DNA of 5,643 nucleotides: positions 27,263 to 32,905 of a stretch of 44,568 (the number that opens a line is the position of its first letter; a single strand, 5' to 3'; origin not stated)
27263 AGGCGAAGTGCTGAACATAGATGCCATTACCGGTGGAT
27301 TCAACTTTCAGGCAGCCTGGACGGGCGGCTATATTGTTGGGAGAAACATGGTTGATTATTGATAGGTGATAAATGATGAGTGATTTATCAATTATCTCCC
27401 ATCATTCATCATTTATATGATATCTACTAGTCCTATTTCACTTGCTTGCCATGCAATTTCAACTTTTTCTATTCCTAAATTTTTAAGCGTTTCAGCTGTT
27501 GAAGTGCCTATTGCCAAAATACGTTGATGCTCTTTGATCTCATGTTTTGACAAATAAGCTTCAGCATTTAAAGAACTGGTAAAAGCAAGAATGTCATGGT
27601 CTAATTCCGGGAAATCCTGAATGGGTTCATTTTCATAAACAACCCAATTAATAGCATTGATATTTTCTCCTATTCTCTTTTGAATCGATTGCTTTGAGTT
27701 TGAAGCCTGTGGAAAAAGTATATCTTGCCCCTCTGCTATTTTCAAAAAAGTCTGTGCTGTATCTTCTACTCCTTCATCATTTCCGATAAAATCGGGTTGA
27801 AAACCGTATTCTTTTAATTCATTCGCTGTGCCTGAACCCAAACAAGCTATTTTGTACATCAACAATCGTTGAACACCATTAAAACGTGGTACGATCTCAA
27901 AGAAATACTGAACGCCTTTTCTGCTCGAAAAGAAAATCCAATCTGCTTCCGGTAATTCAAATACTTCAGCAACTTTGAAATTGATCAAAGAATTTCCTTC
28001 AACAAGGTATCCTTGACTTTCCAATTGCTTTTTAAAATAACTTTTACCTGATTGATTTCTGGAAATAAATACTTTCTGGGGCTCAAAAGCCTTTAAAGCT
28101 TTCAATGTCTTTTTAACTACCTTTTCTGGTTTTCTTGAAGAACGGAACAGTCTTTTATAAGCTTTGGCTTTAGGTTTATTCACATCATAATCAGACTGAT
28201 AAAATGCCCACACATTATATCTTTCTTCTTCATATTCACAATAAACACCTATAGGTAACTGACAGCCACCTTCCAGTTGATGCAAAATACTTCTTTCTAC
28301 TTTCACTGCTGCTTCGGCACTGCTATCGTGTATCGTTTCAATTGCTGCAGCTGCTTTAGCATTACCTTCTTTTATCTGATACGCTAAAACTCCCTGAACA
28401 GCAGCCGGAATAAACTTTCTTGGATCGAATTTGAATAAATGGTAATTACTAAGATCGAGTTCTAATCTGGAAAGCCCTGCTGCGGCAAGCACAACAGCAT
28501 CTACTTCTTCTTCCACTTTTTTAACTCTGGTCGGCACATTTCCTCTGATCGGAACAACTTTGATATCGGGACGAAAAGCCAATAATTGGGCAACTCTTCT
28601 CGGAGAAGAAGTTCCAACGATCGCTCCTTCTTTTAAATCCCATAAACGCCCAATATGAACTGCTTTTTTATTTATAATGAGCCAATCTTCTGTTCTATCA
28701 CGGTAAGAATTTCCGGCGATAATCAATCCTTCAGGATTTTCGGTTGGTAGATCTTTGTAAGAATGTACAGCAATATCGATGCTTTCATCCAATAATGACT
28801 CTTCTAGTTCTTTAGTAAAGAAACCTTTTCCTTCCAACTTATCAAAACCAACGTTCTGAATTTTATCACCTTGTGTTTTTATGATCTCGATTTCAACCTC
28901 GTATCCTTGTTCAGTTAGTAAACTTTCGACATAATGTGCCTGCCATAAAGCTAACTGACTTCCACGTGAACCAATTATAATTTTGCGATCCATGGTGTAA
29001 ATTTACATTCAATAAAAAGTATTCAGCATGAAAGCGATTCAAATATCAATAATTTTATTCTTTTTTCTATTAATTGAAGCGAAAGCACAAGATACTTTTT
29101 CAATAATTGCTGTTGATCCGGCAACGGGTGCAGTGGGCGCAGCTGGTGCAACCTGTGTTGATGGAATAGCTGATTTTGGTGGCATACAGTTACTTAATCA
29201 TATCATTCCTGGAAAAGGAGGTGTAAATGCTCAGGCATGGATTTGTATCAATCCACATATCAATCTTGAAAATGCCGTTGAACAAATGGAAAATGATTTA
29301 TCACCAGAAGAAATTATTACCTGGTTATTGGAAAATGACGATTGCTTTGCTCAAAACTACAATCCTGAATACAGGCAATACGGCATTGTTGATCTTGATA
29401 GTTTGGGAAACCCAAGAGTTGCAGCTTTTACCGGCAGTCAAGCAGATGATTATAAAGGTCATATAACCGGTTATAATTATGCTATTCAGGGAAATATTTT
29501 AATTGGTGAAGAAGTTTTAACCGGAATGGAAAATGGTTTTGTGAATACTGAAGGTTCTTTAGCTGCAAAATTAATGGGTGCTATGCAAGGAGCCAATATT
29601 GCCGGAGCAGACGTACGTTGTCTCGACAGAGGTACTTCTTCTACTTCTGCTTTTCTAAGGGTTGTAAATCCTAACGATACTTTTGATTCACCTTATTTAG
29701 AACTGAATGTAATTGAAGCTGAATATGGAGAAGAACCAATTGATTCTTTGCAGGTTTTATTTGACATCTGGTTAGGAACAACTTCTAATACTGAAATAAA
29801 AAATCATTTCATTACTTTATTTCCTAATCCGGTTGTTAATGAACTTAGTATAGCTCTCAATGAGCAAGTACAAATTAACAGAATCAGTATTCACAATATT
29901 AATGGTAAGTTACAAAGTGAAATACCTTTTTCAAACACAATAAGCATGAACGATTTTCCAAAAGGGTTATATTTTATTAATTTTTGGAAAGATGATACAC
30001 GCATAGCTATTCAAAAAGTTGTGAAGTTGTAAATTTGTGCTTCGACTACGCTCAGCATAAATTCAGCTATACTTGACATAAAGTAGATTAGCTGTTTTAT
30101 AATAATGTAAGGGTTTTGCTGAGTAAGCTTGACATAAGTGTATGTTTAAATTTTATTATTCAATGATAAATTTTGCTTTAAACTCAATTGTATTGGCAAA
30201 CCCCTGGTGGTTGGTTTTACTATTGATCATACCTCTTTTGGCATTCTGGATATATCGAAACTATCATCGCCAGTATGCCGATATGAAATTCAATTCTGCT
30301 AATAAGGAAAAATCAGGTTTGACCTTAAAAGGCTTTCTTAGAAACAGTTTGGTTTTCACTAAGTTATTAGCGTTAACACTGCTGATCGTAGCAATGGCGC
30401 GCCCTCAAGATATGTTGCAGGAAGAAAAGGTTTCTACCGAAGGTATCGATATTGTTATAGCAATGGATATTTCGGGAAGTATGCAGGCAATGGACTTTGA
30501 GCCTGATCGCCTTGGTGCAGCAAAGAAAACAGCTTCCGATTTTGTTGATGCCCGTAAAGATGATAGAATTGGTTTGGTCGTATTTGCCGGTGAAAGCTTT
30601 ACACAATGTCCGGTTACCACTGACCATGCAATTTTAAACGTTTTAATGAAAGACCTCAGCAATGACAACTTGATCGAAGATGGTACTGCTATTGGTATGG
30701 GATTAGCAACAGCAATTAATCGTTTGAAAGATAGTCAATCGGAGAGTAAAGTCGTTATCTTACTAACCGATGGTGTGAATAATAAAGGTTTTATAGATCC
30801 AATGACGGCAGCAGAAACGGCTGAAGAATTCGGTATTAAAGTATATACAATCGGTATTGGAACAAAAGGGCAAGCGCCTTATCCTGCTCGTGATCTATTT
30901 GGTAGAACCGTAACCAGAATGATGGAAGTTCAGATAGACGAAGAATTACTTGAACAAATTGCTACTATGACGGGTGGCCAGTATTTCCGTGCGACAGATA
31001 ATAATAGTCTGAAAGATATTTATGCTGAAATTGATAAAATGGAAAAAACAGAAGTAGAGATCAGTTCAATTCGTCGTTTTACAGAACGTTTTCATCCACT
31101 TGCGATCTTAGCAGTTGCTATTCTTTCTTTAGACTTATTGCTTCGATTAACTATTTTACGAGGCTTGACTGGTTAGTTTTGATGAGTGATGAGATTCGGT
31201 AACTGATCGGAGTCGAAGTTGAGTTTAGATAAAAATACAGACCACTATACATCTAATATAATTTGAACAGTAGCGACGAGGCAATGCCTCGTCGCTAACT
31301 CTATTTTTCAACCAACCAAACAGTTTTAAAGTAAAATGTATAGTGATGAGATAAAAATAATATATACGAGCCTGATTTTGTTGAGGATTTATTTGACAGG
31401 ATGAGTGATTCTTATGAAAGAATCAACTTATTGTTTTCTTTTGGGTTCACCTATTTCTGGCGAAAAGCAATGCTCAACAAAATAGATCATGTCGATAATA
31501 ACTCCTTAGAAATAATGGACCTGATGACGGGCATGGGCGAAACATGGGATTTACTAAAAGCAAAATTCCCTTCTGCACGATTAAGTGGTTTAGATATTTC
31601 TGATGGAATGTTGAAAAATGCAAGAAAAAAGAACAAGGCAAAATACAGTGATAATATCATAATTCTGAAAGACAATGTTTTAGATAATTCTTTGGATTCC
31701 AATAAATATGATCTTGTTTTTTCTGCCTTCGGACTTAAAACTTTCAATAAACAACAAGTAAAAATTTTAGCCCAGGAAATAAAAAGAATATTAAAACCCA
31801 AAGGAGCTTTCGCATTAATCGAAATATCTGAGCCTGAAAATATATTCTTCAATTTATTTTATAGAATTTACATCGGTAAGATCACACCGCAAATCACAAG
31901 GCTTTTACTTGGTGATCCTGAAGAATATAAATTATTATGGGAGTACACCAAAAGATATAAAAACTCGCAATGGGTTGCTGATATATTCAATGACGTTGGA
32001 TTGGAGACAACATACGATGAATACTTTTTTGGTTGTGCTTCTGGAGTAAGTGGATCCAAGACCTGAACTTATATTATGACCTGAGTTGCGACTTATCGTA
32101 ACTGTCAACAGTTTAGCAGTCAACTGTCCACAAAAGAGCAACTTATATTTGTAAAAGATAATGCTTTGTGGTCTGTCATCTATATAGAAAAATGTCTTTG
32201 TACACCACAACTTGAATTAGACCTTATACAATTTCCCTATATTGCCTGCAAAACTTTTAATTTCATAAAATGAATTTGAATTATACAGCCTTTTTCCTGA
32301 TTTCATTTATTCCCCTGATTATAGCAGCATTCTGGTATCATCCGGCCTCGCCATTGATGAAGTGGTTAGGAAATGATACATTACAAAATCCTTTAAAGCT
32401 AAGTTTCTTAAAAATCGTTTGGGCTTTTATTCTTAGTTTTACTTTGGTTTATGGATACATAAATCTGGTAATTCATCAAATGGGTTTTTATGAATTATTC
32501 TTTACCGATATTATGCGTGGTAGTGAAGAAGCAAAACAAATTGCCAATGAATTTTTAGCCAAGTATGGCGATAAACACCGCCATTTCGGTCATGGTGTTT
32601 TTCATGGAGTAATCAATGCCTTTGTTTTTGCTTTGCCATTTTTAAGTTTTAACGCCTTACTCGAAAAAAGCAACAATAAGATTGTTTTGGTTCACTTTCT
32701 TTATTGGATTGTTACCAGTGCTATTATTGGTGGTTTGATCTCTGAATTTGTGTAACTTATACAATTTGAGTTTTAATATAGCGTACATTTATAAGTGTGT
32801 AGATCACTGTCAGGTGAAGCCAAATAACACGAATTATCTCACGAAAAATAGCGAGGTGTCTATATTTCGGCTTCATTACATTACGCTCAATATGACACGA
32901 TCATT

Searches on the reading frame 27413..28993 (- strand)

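Call 34: search_protein_families(library=pfam, proteins=[window:27413-28993:-], max_evalue=0.001)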
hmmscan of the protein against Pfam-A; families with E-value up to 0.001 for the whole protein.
window:27413-28993:- (526 aa): 3 families
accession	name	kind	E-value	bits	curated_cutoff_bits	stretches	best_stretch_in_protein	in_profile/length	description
PF01379.25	Porphobil_deam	-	8.8e-70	234.9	22.1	1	5-214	1-205/207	Porphobilinogen deaminase, dipyromethane cofactor binding domain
PF02602.20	HEM4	-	7.3e-28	97.7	27.5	1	324-523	7-230/231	Uroporphyrinogen-III synthase HemD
PF03900.20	Porphobil_deamC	-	9.6e-09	35.9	26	1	229-262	3-34/74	Porphobilinogen deaminase, C-terminal domain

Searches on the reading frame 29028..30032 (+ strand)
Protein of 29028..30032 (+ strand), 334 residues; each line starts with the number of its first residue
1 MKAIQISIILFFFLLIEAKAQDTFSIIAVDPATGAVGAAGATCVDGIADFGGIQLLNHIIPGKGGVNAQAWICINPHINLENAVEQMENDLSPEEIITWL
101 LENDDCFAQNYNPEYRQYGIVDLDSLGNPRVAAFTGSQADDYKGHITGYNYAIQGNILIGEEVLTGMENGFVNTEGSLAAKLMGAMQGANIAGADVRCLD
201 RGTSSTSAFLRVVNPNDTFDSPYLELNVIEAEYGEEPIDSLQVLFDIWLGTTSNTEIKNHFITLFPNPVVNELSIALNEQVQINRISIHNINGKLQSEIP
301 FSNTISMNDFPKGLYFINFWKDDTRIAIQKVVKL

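Call 34: search_protein_families(library=pfam, proteins=[window:29028-30032:+], max_evalue=0.001)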
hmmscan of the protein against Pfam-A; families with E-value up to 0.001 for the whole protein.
window:29028-30032:+ (334 aa): 2 families
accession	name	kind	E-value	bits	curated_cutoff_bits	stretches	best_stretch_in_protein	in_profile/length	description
PF06267.17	DUF1028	-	8.3e-34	117.5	26.2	1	23-230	1-185/193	Family of unknown function (DUF1028)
PF18962.6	Por_Secre_tail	-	1.4e-09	38.5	27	1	264-332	1-74/75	Secretion system C-terminal sorting domain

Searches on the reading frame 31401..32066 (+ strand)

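Call 34: search_protein_families(library=pfam, proteins=[window:31401-32066:+], max_evalue=0.001)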
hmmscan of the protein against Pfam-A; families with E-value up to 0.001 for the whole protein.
window:31401-32066:+ (221 aa): 7 families
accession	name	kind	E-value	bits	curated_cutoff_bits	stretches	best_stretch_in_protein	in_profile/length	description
PF01209.24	Ubie_methyltran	-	5.7e-29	101.6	20.1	1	2-214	17-227/233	ubiE/COQ5 methyltransferase family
PF13649.12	Methyltransf_25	-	6e-16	59.4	27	1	38-135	1-97/97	Methyltransferase domain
PF08241.18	Methyltransf_11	-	2.9e-12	47.5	21.2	1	43-138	5-94/95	Methyltransferase domain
PF13847.12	Methyltransf_31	-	2.1e-10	40.9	27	1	34-143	3-113/145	Methyltransferase domain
PF08242.18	Methyltransf_12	-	2.1e-09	38.4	30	1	40-136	2-97/98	Methyltransferase domain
PF00891.24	Methyltransf_2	-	0.00026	20.8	22.3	1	6-142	33-167/210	O-methyltransferase domain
PF05175.20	MTS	-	0.00089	19.4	23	0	30-140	26-139/170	Methyltransferase small domain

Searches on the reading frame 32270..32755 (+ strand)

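Call 34: search_protein_families(library=pfam, proteins=[window:32270-32755:+], max_evalue=0.001)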
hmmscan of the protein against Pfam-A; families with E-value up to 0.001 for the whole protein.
window:32270-32755:+ (161 aa): 1 family
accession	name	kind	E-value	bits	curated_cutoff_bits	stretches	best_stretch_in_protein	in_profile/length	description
PF08570.15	DUF1761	-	2.8e-06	28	31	1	7-157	2-122/123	Protein of unknown function (DUF1761)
